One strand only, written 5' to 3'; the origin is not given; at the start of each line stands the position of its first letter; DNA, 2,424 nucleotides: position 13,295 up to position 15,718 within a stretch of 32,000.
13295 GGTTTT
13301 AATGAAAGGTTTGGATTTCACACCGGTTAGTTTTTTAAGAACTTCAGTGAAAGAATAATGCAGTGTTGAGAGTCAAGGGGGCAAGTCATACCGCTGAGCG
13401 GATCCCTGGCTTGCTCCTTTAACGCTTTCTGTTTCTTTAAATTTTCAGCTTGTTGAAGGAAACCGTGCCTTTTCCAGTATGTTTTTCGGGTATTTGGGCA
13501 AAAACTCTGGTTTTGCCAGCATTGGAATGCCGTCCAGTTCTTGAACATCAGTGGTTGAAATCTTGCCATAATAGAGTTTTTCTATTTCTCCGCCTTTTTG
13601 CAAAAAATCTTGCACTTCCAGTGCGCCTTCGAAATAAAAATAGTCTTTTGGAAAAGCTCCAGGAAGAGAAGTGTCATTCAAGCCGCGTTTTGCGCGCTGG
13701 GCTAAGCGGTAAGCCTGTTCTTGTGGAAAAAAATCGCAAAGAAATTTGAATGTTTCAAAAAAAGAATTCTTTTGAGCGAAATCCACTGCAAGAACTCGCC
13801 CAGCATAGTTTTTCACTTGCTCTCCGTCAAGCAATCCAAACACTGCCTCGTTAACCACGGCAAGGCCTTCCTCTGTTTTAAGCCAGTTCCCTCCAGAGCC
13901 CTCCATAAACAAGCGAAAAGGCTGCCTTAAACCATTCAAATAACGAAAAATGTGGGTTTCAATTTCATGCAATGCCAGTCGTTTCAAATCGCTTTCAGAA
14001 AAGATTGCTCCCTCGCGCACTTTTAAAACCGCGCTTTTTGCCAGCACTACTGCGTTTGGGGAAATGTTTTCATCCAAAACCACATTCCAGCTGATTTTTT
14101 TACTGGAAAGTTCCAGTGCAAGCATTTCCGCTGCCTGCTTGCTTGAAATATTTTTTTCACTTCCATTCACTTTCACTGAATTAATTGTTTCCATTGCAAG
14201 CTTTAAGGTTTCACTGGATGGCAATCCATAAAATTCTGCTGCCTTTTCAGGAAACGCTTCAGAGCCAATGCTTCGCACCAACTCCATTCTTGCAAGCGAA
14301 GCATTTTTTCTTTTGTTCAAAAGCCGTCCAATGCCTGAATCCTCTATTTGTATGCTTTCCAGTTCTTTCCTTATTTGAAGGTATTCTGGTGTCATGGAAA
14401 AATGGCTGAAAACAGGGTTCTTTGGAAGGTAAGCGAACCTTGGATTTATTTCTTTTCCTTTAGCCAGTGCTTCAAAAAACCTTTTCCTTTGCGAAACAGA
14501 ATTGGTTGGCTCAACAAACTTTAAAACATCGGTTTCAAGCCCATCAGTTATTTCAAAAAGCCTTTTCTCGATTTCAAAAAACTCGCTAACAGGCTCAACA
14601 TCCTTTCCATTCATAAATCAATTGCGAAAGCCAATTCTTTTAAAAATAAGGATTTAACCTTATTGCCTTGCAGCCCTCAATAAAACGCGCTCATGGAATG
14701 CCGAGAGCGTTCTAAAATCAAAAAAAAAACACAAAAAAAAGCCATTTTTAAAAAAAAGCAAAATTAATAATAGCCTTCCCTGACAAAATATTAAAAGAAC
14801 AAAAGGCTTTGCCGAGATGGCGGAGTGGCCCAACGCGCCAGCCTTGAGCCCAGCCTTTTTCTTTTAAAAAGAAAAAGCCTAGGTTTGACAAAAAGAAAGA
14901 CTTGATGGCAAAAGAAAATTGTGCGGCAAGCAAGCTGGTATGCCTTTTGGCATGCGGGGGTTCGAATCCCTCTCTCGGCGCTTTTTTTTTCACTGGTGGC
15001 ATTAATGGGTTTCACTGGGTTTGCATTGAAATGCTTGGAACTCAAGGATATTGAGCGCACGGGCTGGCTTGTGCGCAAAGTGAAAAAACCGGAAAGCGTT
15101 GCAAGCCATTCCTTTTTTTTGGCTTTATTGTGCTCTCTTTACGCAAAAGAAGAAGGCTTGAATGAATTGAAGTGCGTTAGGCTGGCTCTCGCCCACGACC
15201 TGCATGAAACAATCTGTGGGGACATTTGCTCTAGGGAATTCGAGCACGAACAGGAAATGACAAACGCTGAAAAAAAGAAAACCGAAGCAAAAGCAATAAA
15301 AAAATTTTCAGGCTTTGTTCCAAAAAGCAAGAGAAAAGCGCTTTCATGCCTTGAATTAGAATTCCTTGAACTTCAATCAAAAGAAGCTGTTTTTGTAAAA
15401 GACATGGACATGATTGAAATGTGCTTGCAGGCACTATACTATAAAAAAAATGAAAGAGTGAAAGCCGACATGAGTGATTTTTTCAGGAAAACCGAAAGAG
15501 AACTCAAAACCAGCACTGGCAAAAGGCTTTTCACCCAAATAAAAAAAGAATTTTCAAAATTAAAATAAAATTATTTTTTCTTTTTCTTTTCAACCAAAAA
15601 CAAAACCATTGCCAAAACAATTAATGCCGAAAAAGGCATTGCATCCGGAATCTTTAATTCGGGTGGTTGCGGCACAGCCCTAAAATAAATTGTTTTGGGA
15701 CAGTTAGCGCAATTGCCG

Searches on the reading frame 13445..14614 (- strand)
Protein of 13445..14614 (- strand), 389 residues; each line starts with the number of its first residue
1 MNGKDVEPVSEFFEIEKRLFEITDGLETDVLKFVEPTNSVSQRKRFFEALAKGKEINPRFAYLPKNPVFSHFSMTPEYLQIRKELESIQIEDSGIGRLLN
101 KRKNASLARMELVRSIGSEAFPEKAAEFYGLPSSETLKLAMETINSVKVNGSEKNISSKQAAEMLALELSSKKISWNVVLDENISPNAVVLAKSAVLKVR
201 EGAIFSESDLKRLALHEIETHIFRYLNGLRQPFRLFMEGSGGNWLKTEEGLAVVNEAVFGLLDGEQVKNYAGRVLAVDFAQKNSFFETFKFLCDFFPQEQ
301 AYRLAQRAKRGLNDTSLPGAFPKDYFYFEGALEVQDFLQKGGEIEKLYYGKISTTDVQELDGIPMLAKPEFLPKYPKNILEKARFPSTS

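Call 8: search_protein_families(library=pfam, proteins=[window:13445-14614:-], max_evalue=0.001)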
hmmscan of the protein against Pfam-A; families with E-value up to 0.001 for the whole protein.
window:13445-14614:- (389 aa): 1 family
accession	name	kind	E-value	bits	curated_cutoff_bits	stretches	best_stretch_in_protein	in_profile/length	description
PF08014.17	MATCAP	-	2.2e-48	165.5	27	1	53-376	7-347/365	Microtubule-associated tyrosine carboxypeptidase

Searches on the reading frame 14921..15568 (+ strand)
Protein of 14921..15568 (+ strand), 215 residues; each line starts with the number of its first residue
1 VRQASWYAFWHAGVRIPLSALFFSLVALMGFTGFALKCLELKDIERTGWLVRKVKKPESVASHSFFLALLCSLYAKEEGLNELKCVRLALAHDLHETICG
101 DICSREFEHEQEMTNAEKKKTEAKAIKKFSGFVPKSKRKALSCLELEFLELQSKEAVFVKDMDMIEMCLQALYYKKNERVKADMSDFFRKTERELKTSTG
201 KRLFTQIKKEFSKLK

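Call 8: search_protein_families(library=pfam, proteins=[window:14921-15568:+], max_evalue=0.001)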
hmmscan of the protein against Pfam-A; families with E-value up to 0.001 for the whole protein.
window:14921-15568:+ (215 aa): 3 families
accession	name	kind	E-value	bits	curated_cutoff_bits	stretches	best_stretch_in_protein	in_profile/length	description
PF13023.12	HD_3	-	3e-34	118.8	22.5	1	40-197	3-159/165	HD domain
PF12917.13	YfbR-like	-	4.4e-11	43.2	25.9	1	39-193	7-157/182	5'-deoxynucleotidase YfbR-like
PF01966.28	HD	-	2.6e-06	28.1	22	1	60-167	1-115/116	HD domain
